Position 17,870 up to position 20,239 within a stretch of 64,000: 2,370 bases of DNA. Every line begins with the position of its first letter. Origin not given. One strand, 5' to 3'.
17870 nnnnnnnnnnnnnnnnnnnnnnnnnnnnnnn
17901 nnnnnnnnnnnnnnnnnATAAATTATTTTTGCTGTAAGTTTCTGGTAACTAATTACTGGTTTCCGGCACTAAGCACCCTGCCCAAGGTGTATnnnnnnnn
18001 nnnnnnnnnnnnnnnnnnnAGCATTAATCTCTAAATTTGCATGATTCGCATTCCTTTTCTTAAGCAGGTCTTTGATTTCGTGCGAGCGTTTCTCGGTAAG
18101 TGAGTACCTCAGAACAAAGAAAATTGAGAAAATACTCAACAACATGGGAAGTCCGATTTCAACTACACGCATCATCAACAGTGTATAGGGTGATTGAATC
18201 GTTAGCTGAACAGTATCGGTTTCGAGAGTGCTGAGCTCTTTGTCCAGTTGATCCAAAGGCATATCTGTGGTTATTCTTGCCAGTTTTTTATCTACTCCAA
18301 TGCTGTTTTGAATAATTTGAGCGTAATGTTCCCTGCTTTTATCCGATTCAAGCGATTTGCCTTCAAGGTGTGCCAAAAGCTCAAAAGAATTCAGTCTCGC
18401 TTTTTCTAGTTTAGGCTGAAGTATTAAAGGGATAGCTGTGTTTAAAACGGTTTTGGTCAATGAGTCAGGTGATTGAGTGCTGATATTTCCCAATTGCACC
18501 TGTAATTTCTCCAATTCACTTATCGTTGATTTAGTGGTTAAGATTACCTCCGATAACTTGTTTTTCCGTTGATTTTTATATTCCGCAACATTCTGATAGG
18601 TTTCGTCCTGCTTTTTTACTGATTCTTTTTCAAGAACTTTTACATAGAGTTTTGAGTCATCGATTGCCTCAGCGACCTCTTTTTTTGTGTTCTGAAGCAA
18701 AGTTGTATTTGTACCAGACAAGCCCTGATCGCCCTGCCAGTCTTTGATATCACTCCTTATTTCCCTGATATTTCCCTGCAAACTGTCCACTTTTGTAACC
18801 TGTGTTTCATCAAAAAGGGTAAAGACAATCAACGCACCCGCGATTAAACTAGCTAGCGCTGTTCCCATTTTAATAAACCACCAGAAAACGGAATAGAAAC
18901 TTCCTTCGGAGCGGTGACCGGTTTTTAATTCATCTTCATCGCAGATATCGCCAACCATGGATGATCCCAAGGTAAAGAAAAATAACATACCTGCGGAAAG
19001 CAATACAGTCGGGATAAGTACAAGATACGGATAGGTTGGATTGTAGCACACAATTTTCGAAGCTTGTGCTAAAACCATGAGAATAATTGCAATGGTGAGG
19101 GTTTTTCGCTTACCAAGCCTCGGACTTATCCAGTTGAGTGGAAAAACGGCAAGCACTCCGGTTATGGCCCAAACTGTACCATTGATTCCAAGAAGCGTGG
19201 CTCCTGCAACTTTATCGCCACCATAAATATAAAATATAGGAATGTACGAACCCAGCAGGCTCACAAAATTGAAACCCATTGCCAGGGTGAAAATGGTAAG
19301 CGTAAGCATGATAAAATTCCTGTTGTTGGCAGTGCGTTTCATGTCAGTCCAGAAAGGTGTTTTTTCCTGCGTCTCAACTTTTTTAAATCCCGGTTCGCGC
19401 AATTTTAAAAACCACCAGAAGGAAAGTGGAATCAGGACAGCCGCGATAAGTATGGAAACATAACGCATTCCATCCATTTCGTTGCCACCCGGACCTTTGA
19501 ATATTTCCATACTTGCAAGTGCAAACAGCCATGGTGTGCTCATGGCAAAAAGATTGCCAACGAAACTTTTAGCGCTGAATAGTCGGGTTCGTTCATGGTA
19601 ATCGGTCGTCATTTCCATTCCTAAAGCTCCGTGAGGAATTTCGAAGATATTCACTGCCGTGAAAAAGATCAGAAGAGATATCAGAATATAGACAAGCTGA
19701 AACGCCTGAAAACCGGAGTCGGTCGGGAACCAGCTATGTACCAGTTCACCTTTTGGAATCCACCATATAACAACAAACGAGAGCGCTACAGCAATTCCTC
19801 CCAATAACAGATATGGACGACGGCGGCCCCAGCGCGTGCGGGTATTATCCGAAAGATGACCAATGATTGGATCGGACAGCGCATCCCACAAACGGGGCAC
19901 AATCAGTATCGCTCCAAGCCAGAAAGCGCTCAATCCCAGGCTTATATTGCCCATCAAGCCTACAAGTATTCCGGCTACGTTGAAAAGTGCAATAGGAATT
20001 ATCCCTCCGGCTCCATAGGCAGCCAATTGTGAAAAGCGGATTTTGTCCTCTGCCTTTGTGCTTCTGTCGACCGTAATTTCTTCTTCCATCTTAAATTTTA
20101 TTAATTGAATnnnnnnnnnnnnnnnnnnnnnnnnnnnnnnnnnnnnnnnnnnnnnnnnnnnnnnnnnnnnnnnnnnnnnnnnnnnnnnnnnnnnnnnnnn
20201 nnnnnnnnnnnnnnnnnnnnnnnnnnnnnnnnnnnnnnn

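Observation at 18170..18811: About 215-aa hydrophilic, heptad-rich domain inserted between TM11 and TM12 of the GPH sugar symporter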

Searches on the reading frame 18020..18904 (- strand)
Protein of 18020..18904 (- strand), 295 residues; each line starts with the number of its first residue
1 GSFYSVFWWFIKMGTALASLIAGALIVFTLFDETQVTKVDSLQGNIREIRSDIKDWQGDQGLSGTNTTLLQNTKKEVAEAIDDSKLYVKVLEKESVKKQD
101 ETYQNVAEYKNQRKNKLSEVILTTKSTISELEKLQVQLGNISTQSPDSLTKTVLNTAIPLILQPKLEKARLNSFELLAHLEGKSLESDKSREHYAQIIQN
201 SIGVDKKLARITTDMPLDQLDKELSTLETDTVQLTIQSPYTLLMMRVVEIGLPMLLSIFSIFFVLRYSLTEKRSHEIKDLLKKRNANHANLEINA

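Call 37: predict_structure(alignment_id=A2)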
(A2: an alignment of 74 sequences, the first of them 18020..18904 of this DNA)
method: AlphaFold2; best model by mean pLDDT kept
length: 295 residues; sequences in the alignment: 74
mean_pLDDT: 78.4   pTM: 0.64
mean pLDDT of the five models: 78.4, 77.1, 76.9, 73.9, 73.8
residues with pLDDT >= 90: 49; 70-90: 173; 50-70: 72; < 50: 1
segments of 3 or more residues with pLDDT < 50: none
pLDDT, mean of each block of 10 residues (from residue 1): 63 72 58 73 89 79 73 88 92 78 63 88 92 86 69 83 91 87 74 84 90 87 89 71 70 75 72 72 76 58
secondary structure, 60 per line:
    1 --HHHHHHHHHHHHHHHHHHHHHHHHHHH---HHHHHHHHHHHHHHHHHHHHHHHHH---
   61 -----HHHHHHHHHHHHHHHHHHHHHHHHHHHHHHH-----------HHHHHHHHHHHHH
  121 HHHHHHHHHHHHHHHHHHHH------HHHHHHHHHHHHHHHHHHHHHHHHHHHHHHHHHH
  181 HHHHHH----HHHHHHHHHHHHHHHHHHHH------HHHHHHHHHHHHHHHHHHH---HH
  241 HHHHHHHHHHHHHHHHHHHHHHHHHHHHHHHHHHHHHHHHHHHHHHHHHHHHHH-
elements in order: H3-29 H33-57 H66-96 H108-140 H147-186 H191-210 H217-235 H239-294

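Call 40: fold_search(model_id=the predicted structure, library=pdb)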
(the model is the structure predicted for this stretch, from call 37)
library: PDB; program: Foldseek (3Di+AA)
matches with E <= 10: 593; with E <= 0.001: 0
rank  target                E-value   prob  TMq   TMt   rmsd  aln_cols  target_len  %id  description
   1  8d9o                  4.4e-02  0.87  0.22  0.31  14.7       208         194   14  De Novo Photosynthetic Reaction Center Protein in Apo-State (released 2022-09-28)
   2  6gy8_A                4.6e-02  0.75  0.18  0.16  30.1       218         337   14  Crystal structure of XaxA from Xenorhabdus nematophila (released 2018-07-25)
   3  8d9p                  4.9e-02  0.89  0.22  0.31  13.7       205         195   13  De Novo Photosynthetic Reaction Center Protein Equipped with Heme B and Mn(II) cations (released 2022-09-28)
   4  8i7r_D2               7.4e-02  0.33  0.17  0.14  43.5       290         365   12  In situ structure of axonemal doublet microtubules in mouse sperm with 48-nm repeat (released 2023-10-11)
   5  6xz6_A                8.1e-02  0.69  0.21  0.28  26.8       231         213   11  Structure of the trypanosome brucei factor H receptor bound to domain D5 of bovine factor H (released 2020-03-25)
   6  2v0o_C                8.9e-02  0.44  0.18  0.20  38.0       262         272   14  FCHO2 F-BAR domain (released 2007-06-26)
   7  2v0o_B                9.4e-02  0.60  0.21  0.23  38.2       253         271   13  FCHO2 F-BAR domain (released 2007-06-26)
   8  9jih_B                9.4e-02  0.57  0.19  0.21  38.2       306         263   12  Crystal structure of BAR domain of ACAP4 (released 2026-01-14)
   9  6z0c_A                1.0e-01  0.69  0.21  0.30  14.4       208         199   15  Structure of in silico modelled artificial Maquette-3 protein (released 2021-03-17)
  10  6z0c_B                1.1e-01  0.75  0.22  0.31  14.0       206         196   14  Structure of in silico modelled artificial Maquette-3 protein (released 2021-03-17)
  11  8i7o_B3               1.1e-01  0.38  0.19  0.17  42.4       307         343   14  In situ structure of axonemal doublet microtubules in mouse sperm with 16-nm repeat (released 2023-10-11)
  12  8iyj_R4               1.1e-01  0.20  0.14  0.12  44.8       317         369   14  Cryo-EM structure of the 48-nm repeat doublet microtubule from mouse sperm (released 2023-07-05)
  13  6z0c_D                1.2e-01  0.60  0.19  0.27  14.0       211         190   16  Structure of in silico modelled artificial Maquette-3 protein (released 2021-03-17)
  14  2v0o_A                1.2e-01  0.47  0.19  0.20  37.4       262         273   13  FCHO2 F-BAR domain (released 2007-06-26)
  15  6z0c_C                1.4e-01  0.63  0.21  0.30  14.4       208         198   15  Structure of in silico modelled artificial Maquette-3 protein (released 2021-03-17)
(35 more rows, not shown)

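Call 56: search_protein_families(library=pfam, alignment_id=A2, max_evalue=0.1)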
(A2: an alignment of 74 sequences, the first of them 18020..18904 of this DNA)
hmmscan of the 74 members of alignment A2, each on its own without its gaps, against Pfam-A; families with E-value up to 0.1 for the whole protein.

A. member 1, window:18020-18904:- (295 aa): 2 families
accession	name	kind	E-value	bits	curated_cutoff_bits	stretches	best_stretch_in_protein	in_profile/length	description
PF19261.4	DUF5904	-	0.041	14.4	25.7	1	198-276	24-100/133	Domain of unknown function (DUF5904)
PF13347.12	MFS_2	-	0.084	11.8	27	0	1-39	356-394/427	MFS/sugar transport protein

B. families by the number of members that match (of 74 scanned): 56 families (the first 25 are shown)
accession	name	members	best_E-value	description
PF13347.12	MFS_2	56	0.00041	MFS/sugar transport protein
PF05046.19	Img2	4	0.0039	Mitochondrial large subunit ribosomal protein (Img2)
PF19261.4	DUF5904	4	0.041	Domain of unknown function (DUF5904)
PF13314.11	DUF4083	3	0.027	Domain of unknown function (DUF4083)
PF05531.17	NPV_P10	3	0.032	Nucleopolyhedrovirus P10 protein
PF14479.11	HeLo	2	0.00093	Prion-inhibition and propagation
PF21436.2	STT3-PglB_core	2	0.0065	STT3/PglB/AglB core domain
PF20379.3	DUF6674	2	0.0067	Family of unknown function (DUF6674)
PF14989.11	CCDC32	2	0.011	Coiled-coil domain containing 32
PF05852.16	DUF848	2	0.013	Gammaherpesvirus protein of unknown function (DUF848)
PF04791.21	LMBR1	2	0.016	LMBR1-like membrane protein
PF08656.15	DASH_Dad3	2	0.017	DASH complex subunit Dad3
PF15904.10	LIP1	2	0.037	LKB1 serine/threonine kinase interacting protein 1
PF09893.14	DUF2120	1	3.5e-05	Uncharacterized protein conserved in archaea (DUF2120)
PF23777.1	GEMI5_RBS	1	0.0015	GEMI5 RBS C-terminal domain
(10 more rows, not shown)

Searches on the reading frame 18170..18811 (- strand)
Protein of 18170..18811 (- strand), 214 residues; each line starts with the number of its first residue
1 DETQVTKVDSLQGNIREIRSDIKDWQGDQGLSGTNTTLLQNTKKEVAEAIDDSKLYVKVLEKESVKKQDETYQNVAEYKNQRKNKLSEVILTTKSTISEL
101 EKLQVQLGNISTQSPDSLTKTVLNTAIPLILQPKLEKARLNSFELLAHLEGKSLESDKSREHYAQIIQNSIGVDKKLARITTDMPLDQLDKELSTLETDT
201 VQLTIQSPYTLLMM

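Call 4: search_protein_families(library=pfam, proteins=[window:18170-18811:-], max_evalue=1)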
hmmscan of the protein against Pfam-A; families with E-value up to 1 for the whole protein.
window:18170-18811:- (214 aa): 1 family
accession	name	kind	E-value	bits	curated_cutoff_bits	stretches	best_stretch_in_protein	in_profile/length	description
PF21473.3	Ssb-like_OB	-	0.15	12.7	24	1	54-96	9-51/97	Single-stranded DNA binding protein Ssb-like, OB fold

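Call 5: search_protein_families(library=ncbifam, proteins=[window:18170-18811:-], max_evalue=1)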
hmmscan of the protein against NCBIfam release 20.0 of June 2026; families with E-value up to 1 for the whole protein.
window:18170-18811:- (214 aa): 2 families
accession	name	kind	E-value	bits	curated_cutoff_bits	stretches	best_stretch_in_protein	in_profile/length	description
TIGR02919.1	TIGR02919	equivalog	0.025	13.3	338.3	1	20-109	213-306/438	accessory Sec system glycosylation chaperone GtfB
TIGR01500.1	sepiapter_red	equivalog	0.17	11.3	206.55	1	26-110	28-111/255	sepiapterin reductase (L-erythro-7,8-dihydrobiopterin forming)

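Call 17: search_protein_representatives(protein=window:18170-18811:-)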
Query: 214 residues. Proteins with E-value up to 0.001 (for the whole library): 36; up to 1e-10: 22; up to 1e-30: 6. The best 36 are listed.
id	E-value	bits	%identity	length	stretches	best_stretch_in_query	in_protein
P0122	8.7e-53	195.2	49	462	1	1-214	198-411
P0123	2.6e-48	180.6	44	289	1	1-214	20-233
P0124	2.4e-43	164.5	44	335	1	1-214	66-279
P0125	3.5e-39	150.9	63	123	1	65-187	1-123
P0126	9.3e-35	136.5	49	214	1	60-214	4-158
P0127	1.8e-32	129.0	38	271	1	5-214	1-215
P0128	8.1e-30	120.4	85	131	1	140-214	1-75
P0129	1.5e-25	106.4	36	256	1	7-214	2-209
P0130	5.8e-24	101.3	33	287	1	1-214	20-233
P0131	2.7e-22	95.9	54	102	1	88-180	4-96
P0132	1.9e-18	83.4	30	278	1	10-214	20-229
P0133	3.4e-18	82.5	35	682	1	1-214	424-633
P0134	4.1e-18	82.2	50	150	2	135-214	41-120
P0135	2.1e-17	79.9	36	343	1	1-214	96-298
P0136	7.1e-17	78.2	41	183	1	90-214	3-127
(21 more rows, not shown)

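Call 33: search_solved_structures(query=window:18170-18811:-, max_evalue=10)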
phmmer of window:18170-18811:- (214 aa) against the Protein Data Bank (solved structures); distinct sequences matched with E-value up to 10: 6.
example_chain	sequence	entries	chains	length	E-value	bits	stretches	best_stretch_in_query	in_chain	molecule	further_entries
2gts_A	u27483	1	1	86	0.027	17.6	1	42-103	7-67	hypothetical protein HP0062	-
3fx7_A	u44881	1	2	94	0.034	17.3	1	42-103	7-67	Putative uncharacterized protein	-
5nen_A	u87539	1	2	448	0.12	15.4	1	14-123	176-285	Lipase C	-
4v8p_AM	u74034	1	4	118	0.24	14.5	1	18-70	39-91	RIBOSOMAL PROTEIN L22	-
5mki_A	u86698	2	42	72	0.37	13.9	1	111-167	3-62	Like-Sm ribonucleoprotein core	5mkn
1wju_A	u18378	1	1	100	0.53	13.4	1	116-174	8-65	NEDD8 ultimate buster-1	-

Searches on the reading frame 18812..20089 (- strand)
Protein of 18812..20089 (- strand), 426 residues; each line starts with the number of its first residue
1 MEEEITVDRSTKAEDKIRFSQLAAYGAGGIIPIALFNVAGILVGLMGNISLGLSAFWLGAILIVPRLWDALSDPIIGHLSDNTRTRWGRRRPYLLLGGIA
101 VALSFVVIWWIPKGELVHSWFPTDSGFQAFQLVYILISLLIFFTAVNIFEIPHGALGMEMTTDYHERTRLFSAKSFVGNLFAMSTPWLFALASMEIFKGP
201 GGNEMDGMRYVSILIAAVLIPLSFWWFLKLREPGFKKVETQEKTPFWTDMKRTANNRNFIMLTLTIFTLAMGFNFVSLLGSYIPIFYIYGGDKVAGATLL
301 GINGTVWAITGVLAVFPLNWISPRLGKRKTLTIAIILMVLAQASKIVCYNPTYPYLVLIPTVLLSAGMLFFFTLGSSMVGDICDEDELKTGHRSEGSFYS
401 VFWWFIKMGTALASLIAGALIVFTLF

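Call 68: search_solved_structures(query=window:18812-20089:-, max_evalue=1e-8, show_alignments=3)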
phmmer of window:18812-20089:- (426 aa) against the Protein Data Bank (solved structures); distinct sequences matched with E-value up to 1e-8: 8.
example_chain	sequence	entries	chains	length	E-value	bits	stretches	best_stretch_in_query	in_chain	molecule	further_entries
7n98_A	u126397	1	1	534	3.1e-12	49.2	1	7-170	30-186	Sodium-dependent lysophosphatidylcholine symporter 1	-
8t60_A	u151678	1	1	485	5.7e-12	48.4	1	50-418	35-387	Melibiose permease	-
4m64_A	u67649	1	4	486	6.6e-12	48.1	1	50-418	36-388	Melibiose carrier protein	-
7oix_B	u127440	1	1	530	8.5e-12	47.8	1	25-170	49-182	Isoform 2 of Sodium-dependent lysophosphatidylcholine symporter 1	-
8d2s_A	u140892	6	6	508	2.1e-11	46.5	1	24-170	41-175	Sodium-dependent lysophosphatidylcholine symporter 1-B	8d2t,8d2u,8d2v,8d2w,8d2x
7l16_A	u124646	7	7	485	8.4e-11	44.5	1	50-418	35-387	Melibiose carrier protein | Melibiose permease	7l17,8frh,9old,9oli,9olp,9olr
8fq9_A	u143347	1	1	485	8.4e-11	44.5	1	50-418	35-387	Melibiose permease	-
7mjs_X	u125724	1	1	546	3.2e-10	42.6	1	51-169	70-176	Major Facilitator Superfamily Domain containing 2A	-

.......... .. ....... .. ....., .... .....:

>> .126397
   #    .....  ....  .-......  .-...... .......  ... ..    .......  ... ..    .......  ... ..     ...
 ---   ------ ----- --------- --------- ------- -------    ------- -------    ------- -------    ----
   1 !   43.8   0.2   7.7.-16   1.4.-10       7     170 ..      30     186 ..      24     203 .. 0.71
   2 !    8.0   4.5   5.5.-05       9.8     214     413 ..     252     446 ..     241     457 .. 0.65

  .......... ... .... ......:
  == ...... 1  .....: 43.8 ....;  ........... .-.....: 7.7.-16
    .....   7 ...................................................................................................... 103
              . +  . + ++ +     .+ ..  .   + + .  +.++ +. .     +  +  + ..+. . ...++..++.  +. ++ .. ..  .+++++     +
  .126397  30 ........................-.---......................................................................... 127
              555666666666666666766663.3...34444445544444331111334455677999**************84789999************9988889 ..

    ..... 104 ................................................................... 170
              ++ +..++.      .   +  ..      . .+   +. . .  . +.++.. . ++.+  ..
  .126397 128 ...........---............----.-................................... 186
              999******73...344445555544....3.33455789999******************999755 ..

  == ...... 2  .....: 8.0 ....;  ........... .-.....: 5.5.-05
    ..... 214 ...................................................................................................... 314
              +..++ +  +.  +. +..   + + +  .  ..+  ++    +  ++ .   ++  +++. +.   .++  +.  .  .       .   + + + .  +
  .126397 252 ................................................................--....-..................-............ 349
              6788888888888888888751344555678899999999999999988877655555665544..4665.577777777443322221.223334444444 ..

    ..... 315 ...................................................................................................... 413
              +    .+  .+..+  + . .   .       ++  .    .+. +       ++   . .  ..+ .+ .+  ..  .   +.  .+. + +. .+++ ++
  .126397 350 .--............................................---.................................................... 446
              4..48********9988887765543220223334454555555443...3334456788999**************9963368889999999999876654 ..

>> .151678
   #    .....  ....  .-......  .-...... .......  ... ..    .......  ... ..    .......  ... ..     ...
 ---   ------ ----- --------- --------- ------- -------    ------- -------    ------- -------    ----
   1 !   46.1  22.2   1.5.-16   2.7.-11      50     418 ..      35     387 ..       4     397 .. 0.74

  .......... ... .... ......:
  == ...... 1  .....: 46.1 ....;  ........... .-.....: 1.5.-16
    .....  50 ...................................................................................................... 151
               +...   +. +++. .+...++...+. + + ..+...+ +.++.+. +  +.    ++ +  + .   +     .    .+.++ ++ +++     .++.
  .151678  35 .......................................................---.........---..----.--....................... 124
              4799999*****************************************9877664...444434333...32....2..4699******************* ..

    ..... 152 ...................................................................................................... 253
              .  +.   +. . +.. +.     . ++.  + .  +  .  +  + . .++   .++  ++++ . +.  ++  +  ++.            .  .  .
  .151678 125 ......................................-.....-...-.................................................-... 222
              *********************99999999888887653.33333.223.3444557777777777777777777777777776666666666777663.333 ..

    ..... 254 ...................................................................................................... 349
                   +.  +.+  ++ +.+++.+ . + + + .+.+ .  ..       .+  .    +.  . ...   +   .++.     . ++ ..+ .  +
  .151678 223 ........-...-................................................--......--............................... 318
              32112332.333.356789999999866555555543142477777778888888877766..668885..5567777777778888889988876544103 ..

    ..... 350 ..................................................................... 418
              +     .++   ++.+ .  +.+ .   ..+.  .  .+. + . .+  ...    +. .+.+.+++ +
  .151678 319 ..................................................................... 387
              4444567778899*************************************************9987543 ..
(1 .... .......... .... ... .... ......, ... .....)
